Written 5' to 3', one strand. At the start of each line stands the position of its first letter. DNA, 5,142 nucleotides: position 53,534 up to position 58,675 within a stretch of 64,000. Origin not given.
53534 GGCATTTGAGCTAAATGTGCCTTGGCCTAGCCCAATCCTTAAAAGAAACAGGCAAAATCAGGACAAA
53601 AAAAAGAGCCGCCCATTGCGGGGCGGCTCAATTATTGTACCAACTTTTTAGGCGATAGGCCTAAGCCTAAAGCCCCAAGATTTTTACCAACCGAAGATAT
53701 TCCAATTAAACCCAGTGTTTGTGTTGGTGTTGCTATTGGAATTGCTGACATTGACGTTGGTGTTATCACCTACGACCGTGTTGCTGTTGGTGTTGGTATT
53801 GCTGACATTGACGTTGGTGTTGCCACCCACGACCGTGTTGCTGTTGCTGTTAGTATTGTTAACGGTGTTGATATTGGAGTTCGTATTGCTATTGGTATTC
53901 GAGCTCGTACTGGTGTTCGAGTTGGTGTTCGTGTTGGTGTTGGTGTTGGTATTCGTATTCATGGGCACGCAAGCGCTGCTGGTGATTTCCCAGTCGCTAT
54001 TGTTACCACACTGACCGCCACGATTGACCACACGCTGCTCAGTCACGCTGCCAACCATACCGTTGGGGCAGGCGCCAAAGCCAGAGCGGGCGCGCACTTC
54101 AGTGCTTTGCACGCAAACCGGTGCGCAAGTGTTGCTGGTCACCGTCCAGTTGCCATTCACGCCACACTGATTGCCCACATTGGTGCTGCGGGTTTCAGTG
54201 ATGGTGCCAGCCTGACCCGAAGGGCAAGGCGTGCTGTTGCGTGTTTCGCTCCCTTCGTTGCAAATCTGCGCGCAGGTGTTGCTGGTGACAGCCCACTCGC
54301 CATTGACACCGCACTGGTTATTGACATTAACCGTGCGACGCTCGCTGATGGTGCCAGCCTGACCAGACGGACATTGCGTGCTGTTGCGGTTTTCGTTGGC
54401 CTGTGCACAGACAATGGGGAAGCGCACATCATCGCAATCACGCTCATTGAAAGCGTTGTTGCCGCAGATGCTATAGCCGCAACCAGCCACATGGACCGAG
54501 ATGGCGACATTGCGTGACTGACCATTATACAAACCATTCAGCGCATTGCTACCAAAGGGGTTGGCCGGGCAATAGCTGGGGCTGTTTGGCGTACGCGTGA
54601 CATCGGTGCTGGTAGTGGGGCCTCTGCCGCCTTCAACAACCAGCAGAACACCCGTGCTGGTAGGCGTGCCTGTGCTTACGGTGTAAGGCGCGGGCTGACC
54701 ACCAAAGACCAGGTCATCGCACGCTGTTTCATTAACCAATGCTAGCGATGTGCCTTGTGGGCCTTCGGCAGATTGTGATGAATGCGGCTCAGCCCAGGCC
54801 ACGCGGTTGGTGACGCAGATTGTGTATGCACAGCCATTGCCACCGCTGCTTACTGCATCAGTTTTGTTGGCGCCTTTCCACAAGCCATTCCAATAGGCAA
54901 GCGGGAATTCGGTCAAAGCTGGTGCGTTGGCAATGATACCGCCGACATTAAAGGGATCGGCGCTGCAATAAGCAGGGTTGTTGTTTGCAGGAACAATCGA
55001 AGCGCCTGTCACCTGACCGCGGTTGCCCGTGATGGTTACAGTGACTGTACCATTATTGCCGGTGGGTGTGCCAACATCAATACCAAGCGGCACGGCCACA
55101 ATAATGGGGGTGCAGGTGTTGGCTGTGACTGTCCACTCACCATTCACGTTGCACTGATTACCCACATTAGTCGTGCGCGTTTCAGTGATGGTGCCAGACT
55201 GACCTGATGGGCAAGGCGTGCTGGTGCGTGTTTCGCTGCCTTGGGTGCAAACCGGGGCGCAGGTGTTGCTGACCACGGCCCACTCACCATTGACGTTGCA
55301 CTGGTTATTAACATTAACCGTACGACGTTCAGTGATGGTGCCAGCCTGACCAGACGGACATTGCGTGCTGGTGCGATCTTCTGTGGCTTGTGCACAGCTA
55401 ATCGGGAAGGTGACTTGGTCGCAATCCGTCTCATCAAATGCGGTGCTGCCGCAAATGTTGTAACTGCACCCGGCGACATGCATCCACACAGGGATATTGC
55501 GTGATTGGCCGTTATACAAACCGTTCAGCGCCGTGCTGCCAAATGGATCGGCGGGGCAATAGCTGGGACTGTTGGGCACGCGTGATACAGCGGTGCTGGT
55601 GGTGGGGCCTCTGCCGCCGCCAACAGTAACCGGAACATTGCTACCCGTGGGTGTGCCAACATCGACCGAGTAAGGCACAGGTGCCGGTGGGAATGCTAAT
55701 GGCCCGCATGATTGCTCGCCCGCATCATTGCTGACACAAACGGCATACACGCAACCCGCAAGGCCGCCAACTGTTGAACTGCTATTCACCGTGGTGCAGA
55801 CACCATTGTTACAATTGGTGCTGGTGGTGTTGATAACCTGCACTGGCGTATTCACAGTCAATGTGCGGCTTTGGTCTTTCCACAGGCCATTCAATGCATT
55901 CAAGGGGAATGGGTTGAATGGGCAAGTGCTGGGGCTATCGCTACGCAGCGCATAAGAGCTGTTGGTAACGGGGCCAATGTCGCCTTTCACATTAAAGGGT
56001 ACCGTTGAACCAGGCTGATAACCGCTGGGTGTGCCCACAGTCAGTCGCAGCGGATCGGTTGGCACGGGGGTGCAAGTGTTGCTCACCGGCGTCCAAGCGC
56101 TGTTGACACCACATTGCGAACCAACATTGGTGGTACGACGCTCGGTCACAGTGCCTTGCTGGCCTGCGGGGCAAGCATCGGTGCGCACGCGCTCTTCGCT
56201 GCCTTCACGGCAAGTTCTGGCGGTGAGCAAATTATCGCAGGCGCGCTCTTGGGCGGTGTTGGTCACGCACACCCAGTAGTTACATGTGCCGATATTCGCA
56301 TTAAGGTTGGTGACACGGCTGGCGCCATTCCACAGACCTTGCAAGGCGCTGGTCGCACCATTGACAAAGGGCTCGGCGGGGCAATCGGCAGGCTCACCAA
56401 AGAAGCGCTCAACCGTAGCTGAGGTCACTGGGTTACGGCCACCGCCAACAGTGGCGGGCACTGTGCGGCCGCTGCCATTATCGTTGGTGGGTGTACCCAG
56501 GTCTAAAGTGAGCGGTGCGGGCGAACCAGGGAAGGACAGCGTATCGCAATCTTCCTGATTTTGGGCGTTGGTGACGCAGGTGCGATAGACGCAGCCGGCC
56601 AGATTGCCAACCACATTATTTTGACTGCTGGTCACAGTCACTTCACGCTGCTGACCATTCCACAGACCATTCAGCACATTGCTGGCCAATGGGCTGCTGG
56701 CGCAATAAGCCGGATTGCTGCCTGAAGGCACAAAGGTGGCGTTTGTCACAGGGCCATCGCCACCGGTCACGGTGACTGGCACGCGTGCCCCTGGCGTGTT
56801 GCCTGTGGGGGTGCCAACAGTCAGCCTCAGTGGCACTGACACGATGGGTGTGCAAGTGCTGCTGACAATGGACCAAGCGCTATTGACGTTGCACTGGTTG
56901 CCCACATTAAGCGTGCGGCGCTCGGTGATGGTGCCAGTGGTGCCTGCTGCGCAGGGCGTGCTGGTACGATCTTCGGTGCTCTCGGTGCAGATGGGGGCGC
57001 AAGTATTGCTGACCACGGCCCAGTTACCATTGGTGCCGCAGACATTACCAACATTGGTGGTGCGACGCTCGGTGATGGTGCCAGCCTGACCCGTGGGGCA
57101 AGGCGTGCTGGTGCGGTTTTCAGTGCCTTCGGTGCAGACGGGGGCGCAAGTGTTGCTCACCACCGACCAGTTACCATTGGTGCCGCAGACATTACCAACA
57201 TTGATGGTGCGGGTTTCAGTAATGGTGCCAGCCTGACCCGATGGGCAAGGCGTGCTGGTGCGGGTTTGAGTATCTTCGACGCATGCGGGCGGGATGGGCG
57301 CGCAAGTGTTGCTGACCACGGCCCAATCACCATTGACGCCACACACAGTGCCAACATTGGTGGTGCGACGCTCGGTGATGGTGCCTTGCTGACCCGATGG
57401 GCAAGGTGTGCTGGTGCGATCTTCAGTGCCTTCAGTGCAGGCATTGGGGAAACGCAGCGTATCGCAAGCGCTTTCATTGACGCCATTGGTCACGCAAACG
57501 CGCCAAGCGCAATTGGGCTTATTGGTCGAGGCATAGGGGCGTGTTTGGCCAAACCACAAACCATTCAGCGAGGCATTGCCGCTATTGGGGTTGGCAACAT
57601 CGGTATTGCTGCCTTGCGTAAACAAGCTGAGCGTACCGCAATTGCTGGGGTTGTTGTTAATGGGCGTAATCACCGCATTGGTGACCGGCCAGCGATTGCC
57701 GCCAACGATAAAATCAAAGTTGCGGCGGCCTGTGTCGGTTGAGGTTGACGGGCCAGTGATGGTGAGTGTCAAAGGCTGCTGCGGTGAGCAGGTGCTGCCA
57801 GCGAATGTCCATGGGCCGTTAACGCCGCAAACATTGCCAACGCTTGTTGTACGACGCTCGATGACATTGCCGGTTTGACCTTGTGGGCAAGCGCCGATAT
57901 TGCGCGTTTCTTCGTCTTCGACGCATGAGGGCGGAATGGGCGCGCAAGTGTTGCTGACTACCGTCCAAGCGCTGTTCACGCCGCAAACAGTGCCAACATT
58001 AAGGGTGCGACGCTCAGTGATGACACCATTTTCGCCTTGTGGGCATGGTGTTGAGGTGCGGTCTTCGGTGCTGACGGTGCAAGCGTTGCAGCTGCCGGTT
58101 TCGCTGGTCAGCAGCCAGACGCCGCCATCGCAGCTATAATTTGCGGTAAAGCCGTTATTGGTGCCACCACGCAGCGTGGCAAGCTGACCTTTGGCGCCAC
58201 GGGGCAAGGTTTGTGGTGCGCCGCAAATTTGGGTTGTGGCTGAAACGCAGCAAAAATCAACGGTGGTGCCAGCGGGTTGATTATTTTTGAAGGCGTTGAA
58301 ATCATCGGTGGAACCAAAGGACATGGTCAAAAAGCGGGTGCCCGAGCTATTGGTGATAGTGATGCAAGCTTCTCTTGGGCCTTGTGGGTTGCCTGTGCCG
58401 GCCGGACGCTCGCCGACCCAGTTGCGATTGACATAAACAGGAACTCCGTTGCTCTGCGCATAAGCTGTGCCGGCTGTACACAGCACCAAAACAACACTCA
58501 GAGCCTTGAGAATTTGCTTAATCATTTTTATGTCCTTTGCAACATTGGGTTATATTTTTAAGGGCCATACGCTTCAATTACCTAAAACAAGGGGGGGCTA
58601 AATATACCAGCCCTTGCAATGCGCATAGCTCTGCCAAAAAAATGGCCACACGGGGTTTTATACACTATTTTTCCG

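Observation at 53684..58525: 1613-aa secreted protein built from an unplaced four-cysteine module of about 50 aa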

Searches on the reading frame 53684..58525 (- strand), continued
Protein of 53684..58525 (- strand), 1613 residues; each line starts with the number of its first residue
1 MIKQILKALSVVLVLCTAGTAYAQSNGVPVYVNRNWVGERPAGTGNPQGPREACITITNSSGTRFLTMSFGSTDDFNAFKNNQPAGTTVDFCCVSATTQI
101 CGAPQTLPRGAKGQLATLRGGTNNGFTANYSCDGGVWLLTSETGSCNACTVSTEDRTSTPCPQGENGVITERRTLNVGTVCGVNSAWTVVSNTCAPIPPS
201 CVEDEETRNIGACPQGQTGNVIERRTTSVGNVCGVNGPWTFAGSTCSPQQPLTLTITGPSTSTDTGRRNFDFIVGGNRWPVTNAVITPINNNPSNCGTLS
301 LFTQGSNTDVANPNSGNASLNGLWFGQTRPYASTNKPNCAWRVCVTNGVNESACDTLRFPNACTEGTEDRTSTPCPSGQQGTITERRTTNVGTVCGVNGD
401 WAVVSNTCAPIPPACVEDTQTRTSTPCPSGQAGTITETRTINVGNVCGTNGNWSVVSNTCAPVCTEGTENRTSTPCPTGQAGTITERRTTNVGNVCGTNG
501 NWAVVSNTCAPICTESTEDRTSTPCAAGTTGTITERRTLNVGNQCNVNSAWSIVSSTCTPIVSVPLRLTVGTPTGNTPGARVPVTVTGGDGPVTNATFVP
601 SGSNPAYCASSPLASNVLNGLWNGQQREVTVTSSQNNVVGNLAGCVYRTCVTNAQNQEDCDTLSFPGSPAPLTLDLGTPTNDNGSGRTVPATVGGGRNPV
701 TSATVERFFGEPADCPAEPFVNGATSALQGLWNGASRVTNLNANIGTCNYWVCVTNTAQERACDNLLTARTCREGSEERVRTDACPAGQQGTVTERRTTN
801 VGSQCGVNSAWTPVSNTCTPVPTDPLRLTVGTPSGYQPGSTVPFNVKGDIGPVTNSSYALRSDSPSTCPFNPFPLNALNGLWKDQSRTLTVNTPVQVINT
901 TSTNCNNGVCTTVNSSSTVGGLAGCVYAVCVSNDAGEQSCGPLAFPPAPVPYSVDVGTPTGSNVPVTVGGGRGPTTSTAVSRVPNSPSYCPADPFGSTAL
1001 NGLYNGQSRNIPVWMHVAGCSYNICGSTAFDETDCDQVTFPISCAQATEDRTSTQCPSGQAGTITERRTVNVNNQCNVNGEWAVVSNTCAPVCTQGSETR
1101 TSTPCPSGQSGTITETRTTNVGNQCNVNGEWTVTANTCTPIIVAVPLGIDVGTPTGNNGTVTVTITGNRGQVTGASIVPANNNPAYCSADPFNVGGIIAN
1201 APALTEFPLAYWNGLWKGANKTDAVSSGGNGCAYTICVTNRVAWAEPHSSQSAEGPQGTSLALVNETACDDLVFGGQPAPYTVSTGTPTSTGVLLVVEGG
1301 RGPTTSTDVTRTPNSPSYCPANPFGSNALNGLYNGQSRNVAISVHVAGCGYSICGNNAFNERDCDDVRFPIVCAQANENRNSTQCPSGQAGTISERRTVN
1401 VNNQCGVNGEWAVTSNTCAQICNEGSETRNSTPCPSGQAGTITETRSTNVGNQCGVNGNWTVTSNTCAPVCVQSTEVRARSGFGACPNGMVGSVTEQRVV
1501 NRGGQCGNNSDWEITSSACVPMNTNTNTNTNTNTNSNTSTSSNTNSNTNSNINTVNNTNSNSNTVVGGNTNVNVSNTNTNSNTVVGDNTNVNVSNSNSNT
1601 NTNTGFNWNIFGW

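Call 65: find_encoding_contigs(protein=P0007, flank=10000, max_places=2)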
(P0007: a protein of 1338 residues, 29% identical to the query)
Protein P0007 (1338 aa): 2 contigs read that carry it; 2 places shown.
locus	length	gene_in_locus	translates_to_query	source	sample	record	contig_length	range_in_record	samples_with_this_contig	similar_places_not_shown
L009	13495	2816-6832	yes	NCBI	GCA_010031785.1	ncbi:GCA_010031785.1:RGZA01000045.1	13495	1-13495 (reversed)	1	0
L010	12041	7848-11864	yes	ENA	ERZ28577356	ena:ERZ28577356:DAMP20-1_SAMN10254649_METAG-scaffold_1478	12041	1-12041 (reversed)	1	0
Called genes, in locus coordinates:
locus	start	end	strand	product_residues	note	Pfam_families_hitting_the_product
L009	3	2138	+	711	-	PF01804:Penicil_amidase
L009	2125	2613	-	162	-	PF01613:Flavin_Reduct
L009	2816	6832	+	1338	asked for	-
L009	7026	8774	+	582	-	PF07940:Hepar_II_III_C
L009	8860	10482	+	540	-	PF02142:MGS, PF01808:AICARFT_IMPCHas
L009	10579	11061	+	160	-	-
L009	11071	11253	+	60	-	-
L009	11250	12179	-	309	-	PF05575:V_cholerae_RfbT (weak), PF05050:Methyltransf_21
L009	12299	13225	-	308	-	PF04542:Sigma70_r2, PF04545:Sigma70_r4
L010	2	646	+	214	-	?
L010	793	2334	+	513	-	PF02874:ATP-synt_ab_N, PF00006:ATP-synt_ab, PF00306:ATP-synt_ab_C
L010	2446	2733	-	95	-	-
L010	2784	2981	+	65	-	-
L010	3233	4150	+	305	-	-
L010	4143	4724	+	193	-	PF00171:Aldedh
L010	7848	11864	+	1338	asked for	-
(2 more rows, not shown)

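Call 69: find_related_loci(query=window:53684-58525:-, collection=metagenome_contigs, flank=6000)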
Query window:53684-58525:- (1613 aa) in metagenome_contigs; peptide patterns used: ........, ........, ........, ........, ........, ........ (x = any residue, [..] = any of these).
80 stretches matched a pattern, but none encodes a relative of the query by tblastn (E <= 1e-3).
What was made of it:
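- Tried and rejected: Scan of metagenome contigs with the whole protein: no relative (call 69).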

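Call 79: search_dna_similar(query=window:53684-58525:-, collection=plasmids, mode=protein, max_evalue=0.001, max_rows=15)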
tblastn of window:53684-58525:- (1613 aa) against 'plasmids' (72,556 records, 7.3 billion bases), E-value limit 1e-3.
No match.

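Call 80: search_dna_similar(query=window:53684-58525:-, collection=phages, mode=protein, max_evalue=0.001, max_rows=10)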
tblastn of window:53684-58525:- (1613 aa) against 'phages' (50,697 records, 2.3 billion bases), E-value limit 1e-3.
No match.
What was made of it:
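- Tried and rejected: tblastn of the query against annotated plasmids and phages: no match (calls 79, 80).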

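Call 90: search_protein_families(library=phrogs, proteins=[window:53684-58525:-], max_evalue=0.001)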
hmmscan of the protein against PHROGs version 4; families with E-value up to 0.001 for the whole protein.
window:53684-58525:- (1613 aa): 0 families

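Call 93: search_protein_families(library=ncbifam, proteins=[P0006, P0001, P0002], max_evalue=0.01)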
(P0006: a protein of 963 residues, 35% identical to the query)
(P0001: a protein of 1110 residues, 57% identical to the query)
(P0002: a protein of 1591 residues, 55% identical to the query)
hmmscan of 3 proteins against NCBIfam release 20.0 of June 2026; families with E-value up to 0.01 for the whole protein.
P0006 (963 aa): 0 families

P0001 (1110 aa): 0 families

P0002 (1591 aa): 0 families

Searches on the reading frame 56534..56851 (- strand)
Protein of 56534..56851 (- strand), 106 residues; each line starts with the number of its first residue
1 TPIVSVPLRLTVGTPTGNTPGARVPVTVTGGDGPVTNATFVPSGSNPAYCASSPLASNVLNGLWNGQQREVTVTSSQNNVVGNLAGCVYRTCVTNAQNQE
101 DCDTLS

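Call 30: search_solved_structures(query=A2, max_evalue=10, show_alignments=2)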
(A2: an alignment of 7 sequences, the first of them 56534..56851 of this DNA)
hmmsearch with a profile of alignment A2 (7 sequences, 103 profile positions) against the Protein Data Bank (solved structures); distinct sequences matched with E-value up to 10: 3.
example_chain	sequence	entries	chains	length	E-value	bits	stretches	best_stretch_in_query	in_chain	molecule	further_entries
8bky_A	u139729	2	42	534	0.19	15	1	3-50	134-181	Phage tail sheath protein | Phage tail sheath family protein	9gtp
8bl4_V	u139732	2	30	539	0.2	15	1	3-50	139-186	Phage tail sheath family protein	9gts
6hn9_A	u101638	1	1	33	0.27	14.6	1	63-88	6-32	Nicomicin-1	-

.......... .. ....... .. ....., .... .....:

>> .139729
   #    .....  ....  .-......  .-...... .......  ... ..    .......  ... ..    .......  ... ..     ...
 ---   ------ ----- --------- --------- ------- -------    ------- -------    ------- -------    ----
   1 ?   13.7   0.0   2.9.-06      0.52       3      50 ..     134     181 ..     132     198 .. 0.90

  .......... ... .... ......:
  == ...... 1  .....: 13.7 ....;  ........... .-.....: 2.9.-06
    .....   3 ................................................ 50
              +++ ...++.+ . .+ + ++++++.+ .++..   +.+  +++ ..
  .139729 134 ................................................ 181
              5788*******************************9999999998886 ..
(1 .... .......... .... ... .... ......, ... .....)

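Call 39: predict_structure(alignment_id=A2)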
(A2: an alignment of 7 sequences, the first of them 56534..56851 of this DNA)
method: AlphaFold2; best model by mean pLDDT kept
length: 106 residues; sequences in the alignment: 7
mean_pLDDT: 81.4   pTM: 0.70
mean pLDDT of the five models: 81.4, 81.2, 80.4, 80.4, 77.8
residues with pLDDT >= 90: 37; 70-90: 52; 50-70: 10; < 50: 7
segments of 3 or more residues with pLDDT < 50: 76-82
pLDDT, mean of each block of 10 residues (from residue 1): 79 81 87 91 81 81 90 59 69 93 90
secondary structure, 60 per line:
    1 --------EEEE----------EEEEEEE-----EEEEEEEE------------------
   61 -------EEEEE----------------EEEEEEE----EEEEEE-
elements in order: E9-12 E23-29 E35-42 E68-72 E89-95 E100-105
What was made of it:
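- On Ig-like beta-sandwich (L domain, fold level only): AlphaFold2 gives pLDDT 81.4 with six strands (call 39).
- It models L with pLDDT 81.4 and six strands (call 39).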

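Call 44: fold_search(model_id=the predicted structure, library=pdb)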
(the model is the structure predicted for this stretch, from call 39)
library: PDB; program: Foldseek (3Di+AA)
matches with E <= 10: 1221; with E <= 0.001: 0
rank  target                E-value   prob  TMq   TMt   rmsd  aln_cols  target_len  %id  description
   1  9cl6_A                3.0e-02  0.98  0.48  0.18   7.7       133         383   17  Ammonia monooxygenase in native membranes (released 2025-01-08)
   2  9pxf_A                3.7e-02  0.91  0.43  0.16   8.3       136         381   16  Ammonia monooxygenase in native membranes from N. briensis (released 2026-01-28)
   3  2r2c_A                7.1e-02  0.97  0.56  0.51   6.1       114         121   10  Crystal structure of a domain of the outer membrane lipoprotein Omp28 from Porphyromonas gingivalis (released 2007-09-25)
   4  2r2c_B                8.0e-02  0.91  0.49  0.48   6.5       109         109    9  Crystal structure of a domain of the outer membrane lipoprotein Omp28 from Porphyromonas gingivalis (released 2007-09-25)
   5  9leg_B                8.4e-02  0.95  0.50  0.19   7.6       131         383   17  AMO complex (released 2026-02-04)
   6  8h7m_B                9.9e-02  0.63  0.37  0.34   9.6       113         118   10  Structure of nanobody 11A in complex with parathion (released 2023-10-25)
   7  9eru_C                9.9e-02  0.41  0.34  0.30  10.2       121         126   10  Mouse CNPase catalytic domain with nanobody 7E (released 2024-12-25)
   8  4zbh                  1.1e-01  0.95  0.49  0.46   5.3       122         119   11  THE CRYSTAL STRUCTURE OF THE SOLUBLE DOMAIN OF SULFOLOBUS ACIDOCALDARIUS FLAF (released 2015-04-29)
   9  7mjs_L                1.5e-01  0.54  0.40  0.38   6.7       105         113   13  Single-Particle Cryo-EM Structure of Major Facilitator Superfamily Domain containing 2A in complex with LPC-18:3 (released 2021-06-16)
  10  7q9p_F                1.5e-01  0.33  0.33  0.33   7.9       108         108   11  Beta-06 fab in complex with SARS-CoV-2 beta-Spike glycoprotein (released 2021-12-15)
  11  4xed                  1.5e-01  0.84  0.45  0.48   7.8       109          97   16  PKD domain of M14-like peptidase from Thermoplasmatales archaeon SCGC AB-540-F20 (released 2015-05-13)
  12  2z3f_F                1.6e-01  0.69  0.43  0.32   5.9       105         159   10  Crystal structure of spCia1/Asf1 complexed with Cac2 peptide (released 2008-03-11)
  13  9mr1_A                1.6e-01  0.47  0.37  0.35   6.0       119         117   14  SARS-CoV-2 S2 monomer in complex with R125-61 Fab (released 2025-11-26)
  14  7sr3_B                1.7e-01  0.60  0.40  0.38   6.7       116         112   10  Single chain trimer HLA-A*02:01 (H98L, Y108C) with HPV.16 E7 peptide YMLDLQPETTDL (released 2022-11-23)
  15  5wb2_A                1.7e-01  0.38  0.37  0.13  10.4       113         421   11  US28 bound to engineered chemokine CX3CL1.35 and nanobodies (released 2018-06-13)
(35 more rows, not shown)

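Call 67: find_homologous_proteins(query=A2, max_evalue=0.01)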
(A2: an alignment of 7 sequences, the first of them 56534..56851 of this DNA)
Query A2 (7 sequences): 1576 candidates shared short words with the query, none scored E <= 0.01.
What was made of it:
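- Tried and rejected: Profile search for L in 5.8 billion clusters: no hit (call 67).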

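Call 89: fold_search(model_id=the predicted structure, library=viral)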
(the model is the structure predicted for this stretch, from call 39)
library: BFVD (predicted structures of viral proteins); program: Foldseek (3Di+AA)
matches with E <= 10: 482; with E <= 0.001: 0
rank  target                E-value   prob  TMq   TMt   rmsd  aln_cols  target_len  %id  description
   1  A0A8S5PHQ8            3.6e-02  0.99  0.49  0.26   5.7       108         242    7  Uncharacterized protein [Siphoviridae sp. ctUGQ45]
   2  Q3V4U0                7.4e-02  0.91  0.48  0.13   6.2       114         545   15  Putative transmembrane protein ORF545 [Acidianus two-tailed virus]
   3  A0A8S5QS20            7.4e-02  0.35  0.31  0.16  10.9       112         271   13  Tencon, FN3-like domain, alternative scaffold.71A [Myoviridae sp. ctgXL3]
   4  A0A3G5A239            7.8e-02  0.94  0.54  0.15   5.1       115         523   18  Hedgehog/Intein (Hint) domain-containing protein [Gaeavirus sp.]
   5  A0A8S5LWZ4            8.2e-02  0.60  0.39  0.18   8.8       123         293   12  Uncharacterized protein [Myoviridae sp. ctZgq1]
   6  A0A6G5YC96            1.1e-01  0.82  0.43  0.23   6.6       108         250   18  (no name in the UniProt tables at hand)
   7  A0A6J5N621            1.2e-01  0.89  0.46  0.19   4.8       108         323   15  Uncharacterized protein [uncultured Caudovirales phage]
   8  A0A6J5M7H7            1.2e-01  0.72  0.39  0.14   4.8        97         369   16  Uncharacterized protein [uncultured Caudovirales phage]
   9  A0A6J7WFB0            1.3e-01  0.91  0.46  0.10   6.3       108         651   14  Uncharacterized protein [uncultured Caudovirales phage]
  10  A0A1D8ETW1            1.3e-01  0.80  0.42  0.41   5.5       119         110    9  Uncharacterized protein [Propionibacterium phage E1]
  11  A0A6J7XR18            1.3e-01  0.87  0.44  0.22   5.4       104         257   12  Uncharacterized protein [uncultured Caudovirales phage]
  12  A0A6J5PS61            1.3e-01  0.80  0.40  0.09   8.5       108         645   17  Uncharacterized protein [uncultured Caudovirales phage]
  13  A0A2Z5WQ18            1.3e-01  0.72  0.41  0.34   6.7       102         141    8  (no name in the UniProt tables at hand)
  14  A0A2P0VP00            1.4e-01  0.51  0.34  0.17   7.2       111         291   14  Uncharacterized protein [Tetraselmis virus 1]
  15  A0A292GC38            1.6e-01  0.75  0.45  0.20   9.0       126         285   17  (no name in the UniProt tables at hand)
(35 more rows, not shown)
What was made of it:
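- On Ig-like beta-sandwich (L domain, fold level only): Foldseek hits are all sandwich domains but weak: E>=0.03 and query TM-scores of 0.3-0.57 (calls 44, 89).
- Closest known: Giant repeat adhesins of Gram-negative bacteria built from Ig-like domains. Same: L is predicted to be an Ig-like sandwich (calls 39, 44, 89).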
